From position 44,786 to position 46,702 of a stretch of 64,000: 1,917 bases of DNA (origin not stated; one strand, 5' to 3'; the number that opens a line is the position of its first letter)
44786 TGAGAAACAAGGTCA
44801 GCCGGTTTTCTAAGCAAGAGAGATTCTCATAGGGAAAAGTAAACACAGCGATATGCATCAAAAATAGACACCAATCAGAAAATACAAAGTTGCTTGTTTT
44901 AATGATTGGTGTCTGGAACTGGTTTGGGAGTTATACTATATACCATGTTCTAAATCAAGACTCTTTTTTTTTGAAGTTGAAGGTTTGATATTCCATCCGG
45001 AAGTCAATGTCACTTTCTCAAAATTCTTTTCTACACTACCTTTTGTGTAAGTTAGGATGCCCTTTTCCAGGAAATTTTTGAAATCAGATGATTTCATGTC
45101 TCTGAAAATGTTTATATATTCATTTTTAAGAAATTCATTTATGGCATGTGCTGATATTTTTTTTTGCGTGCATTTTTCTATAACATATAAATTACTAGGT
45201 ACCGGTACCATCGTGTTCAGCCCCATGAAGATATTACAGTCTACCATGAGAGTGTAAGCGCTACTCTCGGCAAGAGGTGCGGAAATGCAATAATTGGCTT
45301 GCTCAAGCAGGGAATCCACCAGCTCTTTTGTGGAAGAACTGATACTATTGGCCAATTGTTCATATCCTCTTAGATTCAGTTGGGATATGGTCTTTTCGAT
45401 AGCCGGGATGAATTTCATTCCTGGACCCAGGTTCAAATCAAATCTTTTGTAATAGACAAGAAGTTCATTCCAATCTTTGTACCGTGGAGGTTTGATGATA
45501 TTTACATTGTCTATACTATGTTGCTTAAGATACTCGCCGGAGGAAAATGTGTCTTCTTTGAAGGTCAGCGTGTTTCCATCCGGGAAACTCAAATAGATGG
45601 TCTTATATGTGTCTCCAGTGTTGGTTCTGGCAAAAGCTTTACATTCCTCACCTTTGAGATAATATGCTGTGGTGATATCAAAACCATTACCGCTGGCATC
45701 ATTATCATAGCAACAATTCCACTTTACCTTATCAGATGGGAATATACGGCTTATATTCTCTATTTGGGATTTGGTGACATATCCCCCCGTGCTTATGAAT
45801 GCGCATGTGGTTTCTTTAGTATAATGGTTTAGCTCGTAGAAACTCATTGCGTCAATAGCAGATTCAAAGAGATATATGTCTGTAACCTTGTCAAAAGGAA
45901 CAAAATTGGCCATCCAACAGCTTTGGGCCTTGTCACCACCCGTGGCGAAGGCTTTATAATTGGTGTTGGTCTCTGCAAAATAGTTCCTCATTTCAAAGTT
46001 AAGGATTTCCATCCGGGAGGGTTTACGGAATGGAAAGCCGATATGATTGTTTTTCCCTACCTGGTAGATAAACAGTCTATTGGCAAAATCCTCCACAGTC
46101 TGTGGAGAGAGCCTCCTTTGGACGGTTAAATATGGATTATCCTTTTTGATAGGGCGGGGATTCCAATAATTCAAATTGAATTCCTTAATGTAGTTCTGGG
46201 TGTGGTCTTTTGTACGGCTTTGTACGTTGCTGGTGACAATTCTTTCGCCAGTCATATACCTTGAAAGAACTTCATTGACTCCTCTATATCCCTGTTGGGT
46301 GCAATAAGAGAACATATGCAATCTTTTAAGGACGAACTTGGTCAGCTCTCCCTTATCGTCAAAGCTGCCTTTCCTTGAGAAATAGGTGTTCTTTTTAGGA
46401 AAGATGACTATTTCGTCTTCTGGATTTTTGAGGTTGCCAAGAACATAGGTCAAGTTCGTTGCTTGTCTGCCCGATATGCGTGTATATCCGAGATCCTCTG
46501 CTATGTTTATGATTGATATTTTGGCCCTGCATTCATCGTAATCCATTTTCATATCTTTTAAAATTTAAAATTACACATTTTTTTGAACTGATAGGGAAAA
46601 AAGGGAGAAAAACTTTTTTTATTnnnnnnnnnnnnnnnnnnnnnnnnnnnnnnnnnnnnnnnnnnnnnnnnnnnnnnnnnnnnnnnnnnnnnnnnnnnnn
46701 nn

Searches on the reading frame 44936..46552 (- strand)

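Call 6: search_protein_families(library=pfam, max_evalue=0.1, proteins=[window:44936-46552:-])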
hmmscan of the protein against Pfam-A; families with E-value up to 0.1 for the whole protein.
window:44936-46552:- (538 aa): 2 families
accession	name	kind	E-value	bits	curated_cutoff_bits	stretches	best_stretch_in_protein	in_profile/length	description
PF13155.12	Toprim_2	-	2e-10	41.4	22.1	1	227-306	1-73/88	Toprim-like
PF13154.11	DUF3991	-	3.3e-09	37.5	24.5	1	140-209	1-65/74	Protein of unknown function (DUF3991)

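Call 7: search_protein_families(library=ncbifam, max_evalue=0.1, proteins=[window:44936-46552:-])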
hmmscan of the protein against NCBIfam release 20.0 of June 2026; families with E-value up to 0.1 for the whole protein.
window:44936-46552:- (538 aa): 0 families
